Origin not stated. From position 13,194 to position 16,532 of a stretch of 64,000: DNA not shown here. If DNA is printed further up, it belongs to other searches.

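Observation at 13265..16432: Identical-architecture palindromes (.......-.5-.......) bracketing the SARP regulator gene and heading the oxidase operon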

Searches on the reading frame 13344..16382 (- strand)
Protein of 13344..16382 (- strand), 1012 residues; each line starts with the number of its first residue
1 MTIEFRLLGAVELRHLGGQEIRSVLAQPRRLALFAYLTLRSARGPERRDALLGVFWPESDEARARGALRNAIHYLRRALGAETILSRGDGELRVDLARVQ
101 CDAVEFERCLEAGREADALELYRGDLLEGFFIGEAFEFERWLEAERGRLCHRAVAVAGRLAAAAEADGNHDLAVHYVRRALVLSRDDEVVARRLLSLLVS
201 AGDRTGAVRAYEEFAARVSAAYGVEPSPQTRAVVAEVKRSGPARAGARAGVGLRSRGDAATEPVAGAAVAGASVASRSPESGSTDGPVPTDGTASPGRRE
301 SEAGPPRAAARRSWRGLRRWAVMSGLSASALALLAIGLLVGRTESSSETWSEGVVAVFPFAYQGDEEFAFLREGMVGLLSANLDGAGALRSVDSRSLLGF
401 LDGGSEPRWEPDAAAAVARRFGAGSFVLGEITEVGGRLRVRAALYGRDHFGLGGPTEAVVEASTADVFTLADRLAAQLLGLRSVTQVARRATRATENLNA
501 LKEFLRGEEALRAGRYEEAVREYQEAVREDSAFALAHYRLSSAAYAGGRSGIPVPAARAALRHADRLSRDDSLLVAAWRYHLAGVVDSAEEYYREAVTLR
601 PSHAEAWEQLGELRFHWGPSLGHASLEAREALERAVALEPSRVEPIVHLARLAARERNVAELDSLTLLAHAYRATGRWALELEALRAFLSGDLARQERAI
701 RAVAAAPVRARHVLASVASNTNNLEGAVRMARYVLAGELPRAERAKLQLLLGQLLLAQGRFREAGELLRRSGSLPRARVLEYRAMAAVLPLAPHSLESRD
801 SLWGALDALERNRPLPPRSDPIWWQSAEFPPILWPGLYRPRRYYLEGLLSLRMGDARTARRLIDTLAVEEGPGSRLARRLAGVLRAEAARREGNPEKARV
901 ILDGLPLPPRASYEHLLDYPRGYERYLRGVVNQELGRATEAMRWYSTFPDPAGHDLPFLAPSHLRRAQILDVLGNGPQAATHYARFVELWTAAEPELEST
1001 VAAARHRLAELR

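Call 8: search_protein_families(library=pfam, proteins=[window:13344-16382:-], max_evalue=0.01)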
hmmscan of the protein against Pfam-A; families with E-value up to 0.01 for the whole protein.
window:13344-16382:- (1012 aa): 8 families
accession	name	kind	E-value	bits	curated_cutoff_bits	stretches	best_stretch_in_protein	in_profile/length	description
PF13181.12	TPR_8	-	7.1e-11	41.8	25.7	0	587-603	18-34/34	Tetratricopeptide repeat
PF00515.34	TPR_1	-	2.7e-10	40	27.8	0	505-530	6-31/34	Tetratricopeptide repeat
PF14559.12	TPR_19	-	9.9e-10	39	25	0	510-549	1-40/68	Tetratricopeptide repeat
PF13414.12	TPR_11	-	1.6e-09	37.7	26.8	1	513-541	7-35/42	TPR repeat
PF07719.23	TPR_2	-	1e-08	35.1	27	1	504-530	5-31/34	Tetratricopeptide repeat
PF03704.23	BTAD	-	1.2e-08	35.9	22.1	1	116-237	30-145/146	Bacterial transcriptional activator domain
PF13428.12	TPR_14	-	6.8e-07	29.8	23.5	1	573-613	4-44/44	Tetratricopeptide repeat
PF13432.12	TPR_16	-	0.00071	20.4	32.7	1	505-549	2-46/65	Tetratricopeptide repeat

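Call 10: search_protein_families(library=ncbifam, proteins=[window:13344-16382:-], max_evalue=0.01)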
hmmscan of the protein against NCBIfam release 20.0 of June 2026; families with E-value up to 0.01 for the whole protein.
window:13344-16382:- (1012 aa): 6 families
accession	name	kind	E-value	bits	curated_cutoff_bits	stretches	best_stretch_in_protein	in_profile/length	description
TIGR04510.1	mod_pep_cyc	subfamily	2.4e-14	52.8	400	1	410-609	303-506/814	putative peptide modification system cyclase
TIGR02917.1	PEP_TPR_lipo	equivalog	1.4e-07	29.8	312.2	1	475-660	336-516/899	XrtA/PEP-CTERM system TPR-repeat protein PrsT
TIGR02521.1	type_IV_pilW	equivalog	0.00018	21.1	154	0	572-606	67-101/234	type IV pilus biogenesis/stability protein PilW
NF040959.1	MamA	equivalog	0.00093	18.7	200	0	159-211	144-196/204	magnetosome protein MamA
NF033920.0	C39_PA2778_fam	equivalog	0.0081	15.6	150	0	499-552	189-242/255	PA2778 family cysteine peptidase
NF052415.1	T3SS_chap_SctY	equivalog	0.0085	16.6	70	1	698-770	30-102/106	type III secretion apparatus assembly chaperone SctY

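Call 12: find_homologous_proteins(query=window:13344-16382:-, max_evalue=1e-20)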
Query window:13344-16382:- (1012 aa): 493 proteins with E <= 1e-20 among 8000 candidates; the best 120 are listed.
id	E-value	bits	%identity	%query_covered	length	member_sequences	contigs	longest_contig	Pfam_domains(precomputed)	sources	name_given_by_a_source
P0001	0.0e+0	2170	100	100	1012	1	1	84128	PF14559.13,PF03704.24,PF13414.13,PF00515.35,PF13428.13,PF13181.13,PF07719.24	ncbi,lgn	ncbi:MAG: BTAD domain-containing putative transcriptional regulator [Gemmatimonadota bacterium]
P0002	0.0e+0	1351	66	100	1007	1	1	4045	PF14559.13,PF03704.24,PF13414.13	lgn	-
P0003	1.1e-284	965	52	100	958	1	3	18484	PF03704.24,PF13431.13,PF13414.13,PF00515.35,PF13428.13,PF07719.24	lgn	-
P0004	1.1e-237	810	49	100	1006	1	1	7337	PF14559.13,PF03704.24,PF13431.13,PF23914.2,PF13414.13,PF00515.35,PF13432.13,PF13428.13,PF13181.13,PF07719.24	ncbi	-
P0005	1.0e-234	800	52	84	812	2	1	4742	PF03704.24,PF13414.13,PF00515.35,PF13428.13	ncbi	ncbi:MAG: BTAD domain-containing putative transcriptional regulator, partial [Gemmatimonadota bacter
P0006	5.6e-224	765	46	100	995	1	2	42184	PF14559.13,PF03704.24,PF13414.13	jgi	jgi:DNA-binding SARP family transcriptional activator/TolB-like protein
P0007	2.7e-220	752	46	100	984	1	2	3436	PF14559.13,PF03704.24,PF13431.13,PF13414.13,PF00515.35,PF13432.13,PF13428.13,PF13181.13,PF07719.24,PF13174.13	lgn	-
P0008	3.3e-219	749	46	100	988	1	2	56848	PF03704.24,PF13414.13,PF07719.24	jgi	jgi:DNA-binding SARP family transcriptional activator/TolB-like protein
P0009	4.0e-217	742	46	100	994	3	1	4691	PF14559.13,PF03704.24,PF13414.13,PF07719.24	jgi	jgi:DNA-binding SARP family transcriptional activator/TolB-like protein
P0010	5.4e-217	741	45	67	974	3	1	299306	PF14559.13,PF03704.24,PF13414.13,PF00515.35,PF13428.13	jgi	jgi:DNA-binding SARP family transcriptional activator/TolB-like protein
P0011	3.7e-213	729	46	100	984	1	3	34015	PF03704.24,PF13431.13,PF13414.13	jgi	jgi:DNA-binding SARP family transcriptional activator/TolB-like protein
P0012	4.8e-210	718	44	99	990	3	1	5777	PF03704.24,PF13414.13,PF00515.35,PF07719.24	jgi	jgi:DNA-binding SARP family transcriptional activator/TolB-like protein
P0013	1.8e-206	707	52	24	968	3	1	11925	PF03704.24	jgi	jgi:DNA-binding SARP family transcriptional activator/TolB-like protein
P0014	7.1e-203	695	44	100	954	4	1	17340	PF03704.24,PF13431.13,PF13414.13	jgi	jgi:DNA-binding SARP family transcriptional activator/TolB-like protein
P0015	9.2e-200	684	43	100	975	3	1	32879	PF03704.24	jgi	jgi:DNA-binding SARP family transcriptional activator/TolB-like protein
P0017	2.9e-197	676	42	100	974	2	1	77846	PF03704.24,PF00515.35,PF13174.13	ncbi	ncbi:hypothetical protein BH23GEM9_BH23GEM9_22310 [soil metagenome]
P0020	2.4e-191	657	42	100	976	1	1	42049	PF14559.13,PF03704.24,PF13414.13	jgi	jgi:DNA-binding SARP family transcriptional activator/TolB-like protein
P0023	9.2e-185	635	41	100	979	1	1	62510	PF14559.13,PF03704.24,PF13431.13,PF13414.13,PF00515.35,PF13432.13,PF13428.13,PF13181.13,PF07719.24,PF13174.13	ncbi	-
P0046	2.0e-142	495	38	98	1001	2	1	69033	PF14559.13,PF03704.24,PF13431.13,PF13414.13,PF00515.35,PF13432.13,PF13428.13,PF13181.13,PF07719.24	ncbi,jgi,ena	ncbi:MAG TPA: BTAD domain-containing putative transcriptional regulator [Longimicrobium sp.]|jgi:DNA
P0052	7.0e-140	486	37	100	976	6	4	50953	PF03704.24,PF13431.13,PF13414.13,PF00515.35,PF13428.13,PF13181.13,PF07719.24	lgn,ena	-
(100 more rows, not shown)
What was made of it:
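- On SARP family regulator and its boxes: The source is a Gemmatimonadota MAG (call 12).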

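Call 14: find_encoding_contigs(protein=P0002, flank=6000, max_places=3)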
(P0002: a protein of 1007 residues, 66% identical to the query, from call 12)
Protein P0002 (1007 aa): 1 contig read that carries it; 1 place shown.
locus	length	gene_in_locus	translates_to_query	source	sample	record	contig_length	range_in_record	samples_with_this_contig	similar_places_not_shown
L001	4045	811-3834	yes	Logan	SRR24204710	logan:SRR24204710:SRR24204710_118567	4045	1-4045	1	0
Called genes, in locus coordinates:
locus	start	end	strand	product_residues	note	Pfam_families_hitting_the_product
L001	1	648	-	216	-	?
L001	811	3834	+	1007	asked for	PF03704:BTAD, PF14559:TPR_19 (faint), PF13414:TPR_11 (faint)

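Call 15: find_encoding_contigs(protein=P0003, flank=8000, max_places=3)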
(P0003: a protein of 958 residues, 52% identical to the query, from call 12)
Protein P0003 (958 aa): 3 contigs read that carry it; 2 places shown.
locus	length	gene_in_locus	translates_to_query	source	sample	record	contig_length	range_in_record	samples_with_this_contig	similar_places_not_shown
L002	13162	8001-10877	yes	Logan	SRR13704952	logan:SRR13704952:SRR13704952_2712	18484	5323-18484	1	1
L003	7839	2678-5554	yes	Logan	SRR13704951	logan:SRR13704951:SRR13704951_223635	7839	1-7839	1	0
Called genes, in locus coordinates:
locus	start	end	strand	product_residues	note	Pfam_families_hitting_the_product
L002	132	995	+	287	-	PF13620:CarboxypepD_reg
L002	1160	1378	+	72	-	PF07311:Dodecin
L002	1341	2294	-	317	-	PF22198:GKRP_SIS_2, PF22645:GKRP_SIS_N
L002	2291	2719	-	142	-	-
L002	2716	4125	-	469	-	PF00291:PALP, PF00571:CBS (weak)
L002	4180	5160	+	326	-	PF13391:HNH_2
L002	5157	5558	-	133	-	PF14342:DUF4396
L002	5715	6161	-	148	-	-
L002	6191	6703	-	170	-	-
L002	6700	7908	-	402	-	PF07732:Cu-oxidase_3, PF07731:Cu-oxidase_2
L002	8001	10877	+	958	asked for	PF03704:BTAD, PF13428:TPR_14 (faint), PF00515:TPR_1 (faint), PF07719:TPR_2 (faint), PF13414:TPR_11 (faint), PF13431:TPR_17 (faint)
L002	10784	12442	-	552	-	PF00246:Peptidase_M14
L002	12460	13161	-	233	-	?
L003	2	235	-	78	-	?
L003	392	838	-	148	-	-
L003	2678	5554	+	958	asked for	PF03704:BTAD, PF13428:TPR_14 (faint), PF00515:TPR_1 (faint), PF07719:TPR_2 (faint), PF13414:TPR_11 (faint), PF13431:TPR_17 (faint)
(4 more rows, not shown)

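Call 23: find_encoding_contigs(protein=P0004, flank=6000, max_places=2)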
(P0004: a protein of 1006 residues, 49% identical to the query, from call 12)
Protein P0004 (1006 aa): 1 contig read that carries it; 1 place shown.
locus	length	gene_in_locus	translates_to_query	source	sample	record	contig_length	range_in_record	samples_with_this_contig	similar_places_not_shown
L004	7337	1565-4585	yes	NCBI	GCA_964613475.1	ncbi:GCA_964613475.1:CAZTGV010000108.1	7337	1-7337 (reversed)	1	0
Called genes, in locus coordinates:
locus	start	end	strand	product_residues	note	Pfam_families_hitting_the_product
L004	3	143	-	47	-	?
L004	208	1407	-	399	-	PF07732:Cu-oxidase_3, PF07731:Cu-oxidase_2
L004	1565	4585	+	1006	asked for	PF14559:TPR_19 (faint), PF07719:TPR_2 (faint), PF00515:TPR_1 (faint), PF03704:BTAD, PF13181:TPR_8 (faint), PF23914:TPR_CcmH_CycH (faint), PF13428:TPR_14 (weak), PF13432:TPR_16 (weak), +2 more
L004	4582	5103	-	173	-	-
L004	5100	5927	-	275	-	-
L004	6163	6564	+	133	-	PF01047:MarR, PF12802:MarR_2, PF13412:HTH_24 (weak), PF09339:HTH_IclR (faint)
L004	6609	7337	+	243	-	?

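Call 24: find_encoding_contigs(protein=P0006, flank=8000, max_places=2)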
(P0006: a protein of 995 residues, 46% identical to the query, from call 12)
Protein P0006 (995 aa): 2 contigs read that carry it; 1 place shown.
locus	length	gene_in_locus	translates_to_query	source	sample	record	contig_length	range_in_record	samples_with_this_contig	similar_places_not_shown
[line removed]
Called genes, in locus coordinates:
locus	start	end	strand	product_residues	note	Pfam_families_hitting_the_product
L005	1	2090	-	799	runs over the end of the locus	PF00515:TPR_1 (faint), PF07719:TPR_2 (faint), PF13181:TPR_8 (faint), PF13428:TPR_14 (faint), PF13432:TPR_16 (faint), PF09976:TPR_21 (faint), PF24575:TPR_Slam (faint), PF13414:TPR_11 (faint), +1 more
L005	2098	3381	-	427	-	PF00069:Pkinase, PF07714:PK_Tyr_Ser-Thr, PF03109:ABC1 (weak), PF01636:APH (weak)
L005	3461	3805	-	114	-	PF08985:DP-EP (weak)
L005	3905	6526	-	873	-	PF00069:Pkinase, PF06293:Kdo, PF07714:PK_Tyr_Ser-Thr, PF03109:ABC1 (weak), PF13432:TPR_16 (faint), PF13424:TPR_12 (faint), PF14559:TPR_19 (faint), PF00515:TPR_1 (faint), +7 more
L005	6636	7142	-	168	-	-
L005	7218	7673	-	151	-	-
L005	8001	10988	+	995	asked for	PF03704:BTAD, PF14559:TPR_19 (faint), PF13414:TPR_11 (faint)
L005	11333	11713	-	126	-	PF13564:DoxX_2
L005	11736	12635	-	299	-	PF01073:3Beta_HSD, PF01370:Epimerase, PF05368:NmrA, PF07993:NAD_binding_4 (faint), PF13460:NAD_binding_10, PF16363:GDP_Man_Dehyd (faint)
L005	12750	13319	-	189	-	PF04343:DUF488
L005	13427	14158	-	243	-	PF02146:SIR2 (weak), PF20358:DUF6653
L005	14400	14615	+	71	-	PF02452:PemK_toxin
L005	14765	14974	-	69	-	PF00313:CSD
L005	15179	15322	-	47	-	-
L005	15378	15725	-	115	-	-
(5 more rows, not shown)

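Call 25: find_encoding_contigs(protein=P0008, flank=8000, max_places=2)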
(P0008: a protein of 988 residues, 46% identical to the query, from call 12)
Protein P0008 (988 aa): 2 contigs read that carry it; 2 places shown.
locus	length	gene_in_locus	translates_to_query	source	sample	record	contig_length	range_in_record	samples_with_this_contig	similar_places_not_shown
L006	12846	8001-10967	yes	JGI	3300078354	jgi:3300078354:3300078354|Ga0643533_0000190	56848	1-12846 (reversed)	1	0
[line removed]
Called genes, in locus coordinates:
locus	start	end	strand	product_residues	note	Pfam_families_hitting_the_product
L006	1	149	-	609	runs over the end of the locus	PF21033:RMD1-3 (faint), PF13428:TPR_14 (faint), PF00515:TPR_1 (faint), PF07719:TPR_2 (faint), PF13414:TPR_11 (faint), PF13431:TPR_17 (faint), PF14559:TPR_19 (faint), PF13432:TPR_16, +1 more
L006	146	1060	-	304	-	-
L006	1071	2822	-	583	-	PF13414:TPR_11 (faint), PF13431:TPR_17 (faint)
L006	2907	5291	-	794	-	-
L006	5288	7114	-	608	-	-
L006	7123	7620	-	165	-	-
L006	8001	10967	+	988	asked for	PF03704:BTAD, PF07719:TPR_2 (faint), PF13414:TPR_11 (faint)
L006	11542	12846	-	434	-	?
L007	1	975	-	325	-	?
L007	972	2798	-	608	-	-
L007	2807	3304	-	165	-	-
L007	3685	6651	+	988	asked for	PF03704:BTAD, PF07719:TPR_2 (faint), PF13414:TPR_11 (faint)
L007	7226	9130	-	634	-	PF07969:Amidohydro_3, PF01979:Amidohydro_1 (weak)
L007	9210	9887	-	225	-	-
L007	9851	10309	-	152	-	-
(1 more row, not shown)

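Call 35: find_related_loci(query=A3, collection=metagenome_contigs, flank=5000)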
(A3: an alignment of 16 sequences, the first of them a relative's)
Query A3 (1012 aa) in metagenome_contigs; peptide patterns used: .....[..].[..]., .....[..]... (x = any residue, [..] = any of these).
97 stretches matched a pattern; 17 encode a relative of the query (tblastn E <= 1e-3); 17 distinct loci.
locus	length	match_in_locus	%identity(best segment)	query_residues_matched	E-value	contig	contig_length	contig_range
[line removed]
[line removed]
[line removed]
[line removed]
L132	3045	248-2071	39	358-1011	2e-100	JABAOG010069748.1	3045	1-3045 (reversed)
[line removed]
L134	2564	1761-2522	46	2-267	5e-53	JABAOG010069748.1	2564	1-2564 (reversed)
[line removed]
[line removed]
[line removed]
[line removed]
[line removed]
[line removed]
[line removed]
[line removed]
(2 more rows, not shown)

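Call 40: find_encoding_contigs(protein=P0011, flank=4000, max_places=1)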
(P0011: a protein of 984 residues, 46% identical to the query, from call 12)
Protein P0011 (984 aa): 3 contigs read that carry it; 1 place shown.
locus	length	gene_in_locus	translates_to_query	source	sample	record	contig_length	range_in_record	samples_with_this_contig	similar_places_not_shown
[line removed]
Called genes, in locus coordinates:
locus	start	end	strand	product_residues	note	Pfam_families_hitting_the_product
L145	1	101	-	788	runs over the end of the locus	PF13428:TPR_14 (faint)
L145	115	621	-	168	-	-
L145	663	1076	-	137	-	-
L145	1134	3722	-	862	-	PF00069:Pkinase, PF07714:PK_Tyr_Ser-Thr, PF06293:Kdo (weak), PF03109:ABC1 (weak), PF00515:TPR_1 (faint), PF07719:TPR_2 (faint), PF13424:TPR_12 (faint), PF17874:TPR_MalT (faint), +1 more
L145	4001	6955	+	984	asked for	PF03704:BTAD, PF13414:TPR_11 (faint), PF13431:TPR_17 (faint)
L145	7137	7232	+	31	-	-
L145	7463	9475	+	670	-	PF03781:FGE-sulfatase, PF12740:PETase (faint)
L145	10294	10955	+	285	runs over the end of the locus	PF00196:GerE, PF04545:Sigma70_r4 (weak), PF08281:Sigma70_r4_2 (weak)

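Call 41: find_encoding_contigs(protein=P0014, flank=4000, max_places=1)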
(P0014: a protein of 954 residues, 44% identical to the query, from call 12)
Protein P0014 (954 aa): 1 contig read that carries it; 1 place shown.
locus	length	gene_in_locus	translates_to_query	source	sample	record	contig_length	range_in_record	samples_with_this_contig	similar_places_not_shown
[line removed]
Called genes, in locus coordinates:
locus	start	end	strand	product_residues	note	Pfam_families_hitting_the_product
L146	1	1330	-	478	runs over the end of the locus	PF19698:DUF6197 (weak)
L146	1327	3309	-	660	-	PF13414:TPR_11 (faint), PF13431:TPR_17 (faint), PF00515:TPR_1 (faint), PF07719:TPR_2 (faint), PF13181:TPR_8 (faint), PF13424:TPR_12 (faint), PF13428:TPR_14 (faint), PF14559:TPR_19 (faint)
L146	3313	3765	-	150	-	-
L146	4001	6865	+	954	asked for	PF03704:BTAD, PF13414:TPR_11 (faint), PF13431:TPR_17 (faint)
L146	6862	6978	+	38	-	-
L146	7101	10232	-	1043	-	PF03704:BTAD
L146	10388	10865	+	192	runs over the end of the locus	PF14534:DUF4440 (weak)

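Call 42: find_encoding_contigs(protein=P0017, flank=4000, max_places=1)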
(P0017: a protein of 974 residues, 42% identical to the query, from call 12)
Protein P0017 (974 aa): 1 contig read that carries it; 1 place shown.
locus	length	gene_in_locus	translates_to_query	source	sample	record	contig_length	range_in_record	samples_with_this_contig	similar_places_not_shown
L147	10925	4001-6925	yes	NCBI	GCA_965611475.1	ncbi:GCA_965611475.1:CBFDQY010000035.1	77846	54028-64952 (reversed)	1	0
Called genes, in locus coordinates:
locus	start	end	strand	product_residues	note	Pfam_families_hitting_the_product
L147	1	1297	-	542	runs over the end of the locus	PF00515:TPR_1 (faint), PF07719:TPR_2 (faint), PF13428:TPR_14 (weak), PF14559:TPR_19 (weak)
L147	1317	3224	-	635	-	PF07731:Cu-oxidase_2, PF07732:Cu-oxidase_3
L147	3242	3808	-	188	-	-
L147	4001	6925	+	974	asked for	PF03704:BTAD, PF13174:TPR_6 (faint), PF00515:TPR_1 (faint)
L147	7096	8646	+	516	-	PF02661:Fic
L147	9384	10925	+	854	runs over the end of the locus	PF05547:Peptidase_M6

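Call 43: find_encoding_contigs(protein=P0020, flank=4000, max_places=1)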
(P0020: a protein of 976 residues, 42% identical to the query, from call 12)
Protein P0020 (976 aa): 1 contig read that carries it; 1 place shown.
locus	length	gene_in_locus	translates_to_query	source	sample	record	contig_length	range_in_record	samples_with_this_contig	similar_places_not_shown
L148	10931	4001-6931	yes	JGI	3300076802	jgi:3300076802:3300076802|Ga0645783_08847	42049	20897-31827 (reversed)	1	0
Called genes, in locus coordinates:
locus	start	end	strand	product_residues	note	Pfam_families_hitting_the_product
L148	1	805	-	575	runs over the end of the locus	PF13428:TPR_14 (faint), PF07719:TPR_2 (faint), PF00515:TPR_1 (faint), PF13431:TPR_17 (faint), PF13414:TPR_11 (weak), PF13432:TPR_16 (weak), PF14559:TPR_19 (weak)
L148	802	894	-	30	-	-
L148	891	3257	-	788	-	PF13428:TPR_14 (faint), PF00515:TPR_1 (faint), PF07719:TPR_2 (faint), PF13431:TPR_17 (faint)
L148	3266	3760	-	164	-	-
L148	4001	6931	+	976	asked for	PF03704:BTAD, PF14559:TPR_19 (faint), PF13414:TPR_11 (faint)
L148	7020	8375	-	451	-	-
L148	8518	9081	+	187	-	PF05685:Uma2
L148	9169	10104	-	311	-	PF01551:Peptidase_M23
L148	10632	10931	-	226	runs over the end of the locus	PF01638:HxlR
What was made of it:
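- The neighbouring genes are MCOs, kinases, or a conserved 150-aa protein with TPR proteins (calls 15, 23-25, 40-43).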
